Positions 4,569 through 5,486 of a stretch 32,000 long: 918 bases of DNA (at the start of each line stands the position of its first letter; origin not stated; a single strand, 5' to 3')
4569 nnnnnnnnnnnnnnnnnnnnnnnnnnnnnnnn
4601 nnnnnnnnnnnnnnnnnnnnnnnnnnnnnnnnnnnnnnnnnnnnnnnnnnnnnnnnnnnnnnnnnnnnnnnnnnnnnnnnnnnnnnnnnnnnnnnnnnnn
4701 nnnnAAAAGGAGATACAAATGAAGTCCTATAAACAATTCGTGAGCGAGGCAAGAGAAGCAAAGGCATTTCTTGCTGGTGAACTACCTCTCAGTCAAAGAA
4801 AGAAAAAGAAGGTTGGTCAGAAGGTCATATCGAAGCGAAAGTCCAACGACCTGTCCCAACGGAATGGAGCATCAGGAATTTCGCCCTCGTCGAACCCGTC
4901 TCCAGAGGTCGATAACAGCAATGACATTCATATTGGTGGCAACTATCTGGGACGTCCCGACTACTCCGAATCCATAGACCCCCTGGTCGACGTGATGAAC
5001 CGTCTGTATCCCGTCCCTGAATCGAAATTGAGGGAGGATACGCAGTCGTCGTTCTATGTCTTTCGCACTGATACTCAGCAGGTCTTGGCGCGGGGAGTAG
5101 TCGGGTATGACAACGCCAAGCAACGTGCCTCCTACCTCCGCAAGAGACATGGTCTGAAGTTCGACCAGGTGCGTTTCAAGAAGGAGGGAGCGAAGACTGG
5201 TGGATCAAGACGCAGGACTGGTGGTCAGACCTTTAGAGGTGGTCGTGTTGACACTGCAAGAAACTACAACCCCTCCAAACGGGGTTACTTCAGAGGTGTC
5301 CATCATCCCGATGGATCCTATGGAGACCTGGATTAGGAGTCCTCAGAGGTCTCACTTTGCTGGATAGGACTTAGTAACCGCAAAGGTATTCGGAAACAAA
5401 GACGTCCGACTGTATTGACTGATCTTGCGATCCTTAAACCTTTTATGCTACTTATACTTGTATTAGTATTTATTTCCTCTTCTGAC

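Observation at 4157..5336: Tightly coupled four-gene operon: two tandem RHH mini-proteins plus two unknown proteins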

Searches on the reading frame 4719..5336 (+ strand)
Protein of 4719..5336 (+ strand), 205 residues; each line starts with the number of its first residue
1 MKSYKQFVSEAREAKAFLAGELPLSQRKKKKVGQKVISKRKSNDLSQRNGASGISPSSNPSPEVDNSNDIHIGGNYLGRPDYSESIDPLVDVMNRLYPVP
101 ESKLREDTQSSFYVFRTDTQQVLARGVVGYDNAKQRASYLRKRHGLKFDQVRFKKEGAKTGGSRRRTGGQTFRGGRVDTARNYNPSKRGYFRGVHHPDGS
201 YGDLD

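Call 6: search_protein_families(library=pfam, proteins=[window:4719-5336:+], max_evalue=1)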
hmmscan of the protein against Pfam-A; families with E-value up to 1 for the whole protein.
window:4719-5336:+ (205 aa): 1 family
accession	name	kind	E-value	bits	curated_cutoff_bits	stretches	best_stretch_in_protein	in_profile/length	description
PF04565.21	RNA_pol_Rpb2_3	-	0.29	11.8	21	1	169-200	23-54/68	RNA polymerase Rpb2, domain 3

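Call 7: search_protein_families(library=phrogs, proteins=[window:4719-5336:+], max_evalue=1)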
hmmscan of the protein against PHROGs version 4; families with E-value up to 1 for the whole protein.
window:4719-5336:+ (205 aa): 1 family
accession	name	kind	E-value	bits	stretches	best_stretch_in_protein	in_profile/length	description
phrog_9197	-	unknown function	0.27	12.5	1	131-199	9-73/75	-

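Call 8: find_homologous_proteins(query=window:4719-5333:+, max_evalue=0.001)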
Query window:4719-5333:+ (205 aa): 96 proteins with E <= 0.001 among 201 candidates.
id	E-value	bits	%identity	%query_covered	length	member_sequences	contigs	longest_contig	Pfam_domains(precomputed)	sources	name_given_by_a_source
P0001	1.4e-123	428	96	100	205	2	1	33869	-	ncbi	-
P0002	5.5e-123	426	95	100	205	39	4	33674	-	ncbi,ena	-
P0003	1.9e-122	425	95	100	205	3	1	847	-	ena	-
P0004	2.5e-122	424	94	100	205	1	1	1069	-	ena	-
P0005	1.7e-120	418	92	100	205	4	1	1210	-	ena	-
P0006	8.5e-118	409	90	100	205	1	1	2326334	-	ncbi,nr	ncbi:hypothetical protein SynBOUM118_02332 [Synechococcus sp. BOUM118]|nr:hypothetical protein SynBO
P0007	3.0e-117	408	94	97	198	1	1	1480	-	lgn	-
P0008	1.7e-111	389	86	100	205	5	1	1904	-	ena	-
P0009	2.9e-109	382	84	100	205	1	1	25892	-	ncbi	-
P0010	7.3e-109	380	83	100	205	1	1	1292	-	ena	-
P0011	1.1e-106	373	82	100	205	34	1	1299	-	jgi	-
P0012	1.3e-106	373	82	100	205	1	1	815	-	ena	-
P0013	1.1e-105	370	81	100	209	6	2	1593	-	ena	-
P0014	7.2e-104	364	80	100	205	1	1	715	-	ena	-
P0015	5.5e-103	361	86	97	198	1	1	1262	-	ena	-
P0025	9.4e-95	334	74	100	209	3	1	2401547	-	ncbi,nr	ncbi:hypothetical protein SynA1840_01847 [Synechococcus sp. A18-40]|nr:hypothetical protein SynA1840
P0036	1.3e-74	268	62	100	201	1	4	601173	-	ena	-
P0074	7.9e-30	122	61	50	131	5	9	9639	-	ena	-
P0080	2.6e-25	108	50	57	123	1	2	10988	-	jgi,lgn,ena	-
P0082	6.0e-25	106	47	57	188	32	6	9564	-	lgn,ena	-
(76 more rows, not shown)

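Call 9: find_encoding_contigs(protein=P0006, flank=8000, max_places=3)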
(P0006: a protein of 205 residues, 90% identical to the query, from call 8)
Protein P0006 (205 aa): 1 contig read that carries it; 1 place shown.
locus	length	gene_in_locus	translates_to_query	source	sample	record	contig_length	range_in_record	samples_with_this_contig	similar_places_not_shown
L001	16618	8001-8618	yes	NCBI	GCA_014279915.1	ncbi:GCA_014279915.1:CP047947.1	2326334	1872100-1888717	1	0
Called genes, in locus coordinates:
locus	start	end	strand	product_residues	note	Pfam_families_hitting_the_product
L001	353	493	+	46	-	-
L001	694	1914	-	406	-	-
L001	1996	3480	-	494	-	PF02195:ParB_N, PF01555:N6_N4_Mtase (faint)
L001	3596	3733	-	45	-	-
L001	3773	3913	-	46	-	-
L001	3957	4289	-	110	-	-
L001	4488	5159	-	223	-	PF00239:Resolvase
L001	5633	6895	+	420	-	PF13356:Arm-DNA-bind_3 (weak), PF00589:Phage_integrase (weak)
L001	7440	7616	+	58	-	-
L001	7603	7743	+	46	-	-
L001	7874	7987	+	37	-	-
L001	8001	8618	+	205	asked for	-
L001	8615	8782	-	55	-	-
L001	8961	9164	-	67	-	-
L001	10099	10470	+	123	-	PF14250:AbrB-like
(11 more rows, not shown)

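Call 10: find_encoding_contigs(protein=P0025, flank=8000, max_places=3)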
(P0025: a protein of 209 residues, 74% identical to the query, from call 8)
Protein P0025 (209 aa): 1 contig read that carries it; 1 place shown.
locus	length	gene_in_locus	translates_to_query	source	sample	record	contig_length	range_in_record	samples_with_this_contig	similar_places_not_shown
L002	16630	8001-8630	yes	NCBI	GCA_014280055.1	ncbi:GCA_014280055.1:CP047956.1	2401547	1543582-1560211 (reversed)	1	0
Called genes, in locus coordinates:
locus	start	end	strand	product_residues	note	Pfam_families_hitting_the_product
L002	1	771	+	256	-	PF00977:His_biosynth, PF00478:IMPDH (faint), PF03060:NMO (faint)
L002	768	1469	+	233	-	PF01209:Ubie_methyltran, PF13489:Methyltransf_23, PF13847:Methyltransf_31, PF08241:Methyltransf_11, PF08242:Methyltransf_12, PF13649:Methyltransf_25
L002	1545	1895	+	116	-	-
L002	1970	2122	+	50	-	-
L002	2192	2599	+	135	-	-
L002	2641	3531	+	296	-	PF02091:tRNA-synt_2e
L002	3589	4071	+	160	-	PF13567:DUF4131 (faint)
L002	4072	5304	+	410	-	PF03772:Competence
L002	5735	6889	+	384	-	PF00589:Phage_integrase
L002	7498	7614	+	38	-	-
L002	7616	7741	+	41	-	-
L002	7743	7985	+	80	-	-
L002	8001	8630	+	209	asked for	-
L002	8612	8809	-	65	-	-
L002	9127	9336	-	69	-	-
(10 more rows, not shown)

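Call 11: find_encoding_contigs(protein=P0036, flank=8000, max_places=4)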
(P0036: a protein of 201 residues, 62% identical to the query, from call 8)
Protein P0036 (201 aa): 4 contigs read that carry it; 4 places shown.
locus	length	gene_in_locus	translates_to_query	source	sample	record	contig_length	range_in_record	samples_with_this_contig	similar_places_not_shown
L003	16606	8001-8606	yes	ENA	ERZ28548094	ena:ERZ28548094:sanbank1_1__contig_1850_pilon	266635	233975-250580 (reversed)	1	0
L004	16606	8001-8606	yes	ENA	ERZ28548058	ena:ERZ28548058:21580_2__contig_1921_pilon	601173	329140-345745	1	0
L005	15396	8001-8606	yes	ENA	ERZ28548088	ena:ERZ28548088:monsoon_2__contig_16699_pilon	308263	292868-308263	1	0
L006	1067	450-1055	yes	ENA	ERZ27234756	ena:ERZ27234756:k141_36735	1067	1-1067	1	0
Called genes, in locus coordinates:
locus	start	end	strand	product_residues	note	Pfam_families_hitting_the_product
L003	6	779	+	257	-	PF00977:His_biosynth, PF03060:NMO (faint)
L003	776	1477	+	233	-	PF01209:Ubie_methyltran, PF13489:Methyltransf_23, PF13847:Methyltransf_31, PF08241:Methyltransf_11, PF08242:Methyltransf_12, PF13649:Methyltransf_25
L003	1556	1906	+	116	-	-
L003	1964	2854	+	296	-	PF02091:tRNA-synt_2e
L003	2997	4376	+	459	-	PF03772:Competence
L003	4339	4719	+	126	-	-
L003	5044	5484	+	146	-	PF13356:Arm-DNA-bind_3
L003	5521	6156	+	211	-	PF00589:Phage_integrase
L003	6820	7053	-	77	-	-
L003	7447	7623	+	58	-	-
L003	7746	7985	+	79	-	-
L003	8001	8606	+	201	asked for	-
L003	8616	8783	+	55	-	-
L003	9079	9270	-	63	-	-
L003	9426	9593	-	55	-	-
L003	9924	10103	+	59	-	-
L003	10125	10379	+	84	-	-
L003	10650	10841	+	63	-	-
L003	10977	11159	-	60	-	-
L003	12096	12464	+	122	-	PF14250:AbrB-like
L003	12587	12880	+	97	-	-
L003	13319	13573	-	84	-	-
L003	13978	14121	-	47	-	-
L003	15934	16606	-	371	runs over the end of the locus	PF00188:CAP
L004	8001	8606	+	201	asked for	-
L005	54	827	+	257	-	PF00977:His_biosynth, PF03060:NMO (faint)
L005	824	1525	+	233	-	PF01209:Ubie_methyltran, PF13489:Methyltransf_23, PF13847:Methyltransf_31, PF08241:Methyltransf_11, PF08242:Methyltransf_12, PF13649:Methyltransf_25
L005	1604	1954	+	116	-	-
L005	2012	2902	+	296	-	PF02091:tRNA-synt_2e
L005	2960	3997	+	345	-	PF03772:Competence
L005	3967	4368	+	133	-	PF03772:Competence (weak)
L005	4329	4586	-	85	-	-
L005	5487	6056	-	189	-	-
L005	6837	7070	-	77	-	-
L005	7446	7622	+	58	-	-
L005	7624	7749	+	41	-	-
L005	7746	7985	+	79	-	-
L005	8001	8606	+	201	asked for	-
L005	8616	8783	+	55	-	-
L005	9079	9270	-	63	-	-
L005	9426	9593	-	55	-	-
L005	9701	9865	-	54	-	-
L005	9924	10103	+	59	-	-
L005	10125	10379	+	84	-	-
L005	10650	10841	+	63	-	-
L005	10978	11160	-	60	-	-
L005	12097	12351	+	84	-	PF14250:AbrB-like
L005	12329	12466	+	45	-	PF14250:AbrB-like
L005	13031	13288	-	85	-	-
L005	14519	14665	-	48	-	-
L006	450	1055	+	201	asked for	-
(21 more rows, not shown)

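Call 20: find_encoding_contigs(protein=P0080, flank=8000, max_places=3)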
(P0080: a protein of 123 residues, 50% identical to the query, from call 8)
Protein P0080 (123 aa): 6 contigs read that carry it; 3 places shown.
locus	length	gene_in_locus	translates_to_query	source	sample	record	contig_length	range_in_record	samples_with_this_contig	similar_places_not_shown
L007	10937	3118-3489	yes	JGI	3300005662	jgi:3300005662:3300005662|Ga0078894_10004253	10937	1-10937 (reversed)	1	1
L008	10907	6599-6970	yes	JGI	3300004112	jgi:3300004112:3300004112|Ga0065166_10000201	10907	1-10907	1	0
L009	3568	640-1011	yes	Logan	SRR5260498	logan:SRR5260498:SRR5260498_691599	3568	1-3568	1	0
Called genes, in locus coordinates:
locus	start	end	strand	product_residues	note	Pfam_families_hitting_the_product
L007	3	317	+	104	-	?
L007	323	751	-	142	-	-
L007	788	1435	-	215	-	-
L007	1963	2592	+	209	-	PF08279:HTH_11 (faint)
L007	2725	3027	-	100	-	-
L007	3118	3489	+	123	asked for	-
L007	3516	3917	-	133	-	-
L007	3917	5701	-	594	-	PF02195:ParB_N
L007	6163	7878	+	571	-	-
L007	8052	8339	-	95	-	-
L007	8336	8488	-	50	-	-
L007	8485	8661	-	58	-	-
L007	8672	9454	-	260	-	-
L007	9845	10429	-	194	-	PF00239:Resolvase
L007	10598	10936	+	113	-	?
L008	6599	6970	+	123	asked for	-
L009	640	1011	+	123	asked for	-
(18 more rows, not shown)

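Call 21: find_encoding_contigs(protein=P0082, flank=8000, max_places=4)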
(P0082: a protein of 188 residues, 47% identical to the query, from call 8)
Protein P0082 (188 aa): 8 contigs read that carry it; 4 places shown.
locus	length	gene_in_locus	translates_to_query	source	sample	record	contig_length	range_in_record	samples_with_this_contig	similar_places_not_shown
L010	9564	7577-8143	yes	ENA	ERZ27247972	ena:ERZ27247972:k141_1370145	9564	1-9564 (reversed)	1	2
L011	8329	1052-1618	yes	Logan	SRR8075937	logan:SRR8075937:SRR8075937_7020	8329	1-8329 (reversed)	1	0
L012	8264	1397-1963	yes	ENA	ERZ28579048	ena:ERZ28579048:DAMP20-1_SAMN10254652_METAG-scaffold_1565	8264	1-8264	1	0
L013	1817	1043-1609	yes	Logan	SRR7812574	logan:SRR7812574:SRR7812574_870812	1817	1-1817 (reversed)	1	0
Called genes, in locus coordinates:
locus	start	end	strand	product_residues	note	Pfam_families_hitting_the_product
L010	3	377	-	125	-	?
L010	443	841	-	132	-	-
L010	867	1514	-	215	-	PF01844:HNH, PF14279:HNH_5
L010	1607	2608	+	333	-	PF00145:DNA_methylase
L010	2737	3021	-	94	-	-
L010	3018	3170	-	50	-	-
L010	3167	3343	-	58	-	-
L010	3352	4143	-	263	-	-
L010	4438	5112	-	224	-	PF00239:Resolvase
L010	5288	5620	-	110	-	-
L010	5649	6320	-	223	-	-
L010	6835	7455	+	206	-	-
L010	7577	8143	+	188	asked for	-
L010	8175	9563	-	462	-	?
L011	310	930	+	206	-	-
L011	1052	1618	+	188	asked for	-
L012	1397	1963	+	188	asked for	-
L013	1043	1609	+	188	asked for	-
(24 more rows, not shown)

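Call 22: find_encoding_contigs(protein=P0074, flank=8000, max_places=4)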
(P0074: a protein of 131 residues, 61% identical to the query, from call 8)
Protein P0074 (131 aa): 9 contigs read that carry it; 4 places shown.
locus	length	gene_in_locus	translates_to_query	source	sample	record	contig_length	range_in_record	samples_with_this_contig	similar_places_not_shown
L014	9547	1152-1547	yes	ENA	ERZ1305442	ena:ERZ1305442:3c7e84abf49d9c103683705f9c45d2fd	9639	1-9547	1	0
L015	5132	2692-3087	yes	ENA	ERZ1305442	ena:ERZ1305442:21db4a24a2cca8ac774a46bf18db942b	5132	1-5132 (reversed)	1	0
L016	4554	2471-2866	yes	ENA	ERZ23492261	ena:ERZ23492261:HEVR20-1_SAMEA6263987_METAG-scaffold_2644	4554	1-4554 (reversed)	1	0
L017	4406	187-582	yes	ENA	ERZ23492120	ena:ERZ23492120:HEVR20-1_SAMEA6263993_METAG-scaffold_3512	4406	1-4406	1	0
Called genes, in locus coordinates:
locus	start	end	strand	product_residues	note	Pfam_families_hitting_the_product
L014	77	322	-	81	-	-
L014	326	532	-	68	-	-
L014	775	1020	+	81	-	-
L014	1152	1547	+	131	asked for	-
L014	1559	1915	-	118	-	-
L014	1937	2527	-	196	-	-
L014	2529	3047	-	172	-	-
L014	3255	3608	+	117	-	-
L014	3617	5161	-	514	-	PF02195:ParB_N, PF01555:N6_N4_Mtase (faint)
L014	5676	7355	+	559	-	-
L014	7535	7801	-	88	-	-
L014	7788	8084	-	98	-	-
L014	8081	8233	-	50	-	-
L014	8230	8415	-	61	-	-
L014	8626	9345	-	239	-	-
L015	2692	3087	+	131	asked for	-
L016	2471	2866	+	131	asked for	-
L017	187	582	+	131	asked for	-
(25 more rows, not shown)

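Call 24: find_related_loci(query=A2, collection=genome_contigs, flank=7000)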
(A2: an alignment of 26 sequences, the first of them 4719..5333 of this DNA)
Query A2 (205 aa) in genome_contigs; peptide patterns used: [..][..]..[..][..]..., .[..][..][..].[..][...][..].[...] (x = any residue, [..] = any of these).
177 stretches matched a pattern; 5 encode a relative of the query (tblastn E <= 1e-3); 5 distinct loci.
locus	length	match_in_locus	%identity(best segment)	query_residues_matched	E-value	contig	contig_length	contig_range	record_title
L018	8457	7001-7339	46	111-205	1e-23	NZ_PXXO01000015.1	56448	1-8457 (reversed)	Cyanobium usitatum str. Tous CaCyanobiumglobalisTous-C15, whole genome shotgun sequence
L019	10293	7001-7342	45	111-205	9e-22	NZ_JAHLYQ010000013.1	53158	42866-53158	Synechococcus sp. CS-1331 k141_5712, whole genome shotgun sequence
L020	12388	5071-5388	46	105-205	3e-21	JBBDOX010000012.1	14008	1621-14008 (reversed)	MAG: Candidatus Andersenbacteria bacterium isolate LejiaB_49_17 Lejia_B_5496_length_14008_cov_10, whole genome shotgun s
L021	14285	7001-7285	46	109-205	3e-21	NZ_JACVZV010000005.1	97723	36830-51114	MAG: Vulcanococcus sp. Clear-D1 NODE_126_length_97723_cov_92.609647, whole genome shotgun sequence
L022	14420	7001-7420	37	85-205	4e-19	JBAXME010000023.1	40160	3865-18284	MAG: Synechococcaceae cyanobacterium ELA445 MAG445_23, whole genome shotgun sequence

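Call 25: find_related_loci(query=A2, collection=viral_contigs, flank=10000)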
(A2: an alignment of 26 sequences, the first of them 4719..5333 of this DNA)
Query A2 (205 aa) in viral_contigs; peptide patterns used: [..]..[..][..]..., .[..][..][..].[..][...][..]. (x = any residue, [..] = any of these).
52 stretches matched a pattern, but none encodes a relative of the query by tblastn (E <= 1e-3).

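Call 32: search_solved_structures(query=A2, max_evalue=10, show_alignments=2)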
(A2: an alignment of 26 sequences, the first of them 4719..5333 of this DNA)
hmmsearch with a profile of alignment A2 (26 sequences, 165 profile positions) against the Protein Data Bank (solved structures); distinct sequences matched with E-value up to 10: 0.

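Call 41: predict_structure(alignment_id=A2)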
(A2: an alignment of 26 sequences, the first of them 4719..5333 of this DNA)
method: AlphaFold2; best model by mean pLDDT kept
length: 205 residues; sequences in the alignment: 26
mean_pLDDT: 62.8   pTM: 0.33
mean pLDDT of the five models: 62.8, 61.5, 60.0, 58.7, 58.5
residues with pLDDT >= 90: 23; 70-90: 59; 50-70: 57; < 50: 66
segments of 3 or more residues with pLDDT < 50: 27-55, 57-66, 73-85, 159-168
pLDDT, mean of each block of 10 residues (from residue 1): 74 69 49 38 36 37 47 42 49 59 58 90 87 88 90 75 46 71 64 78 75
secondary structure, 60 per line:
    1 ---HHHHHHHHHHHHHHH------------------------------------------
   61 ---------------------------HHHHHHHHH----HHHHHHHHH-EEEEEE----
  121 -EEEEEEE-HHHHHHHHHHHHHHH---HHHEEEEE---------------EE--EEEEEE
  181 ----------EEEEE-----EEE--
elements in order: H4-18 H88-96 H101-109 E111-116 E122-128 H130-144 E151-155 E175-180 E191-195 E201-203
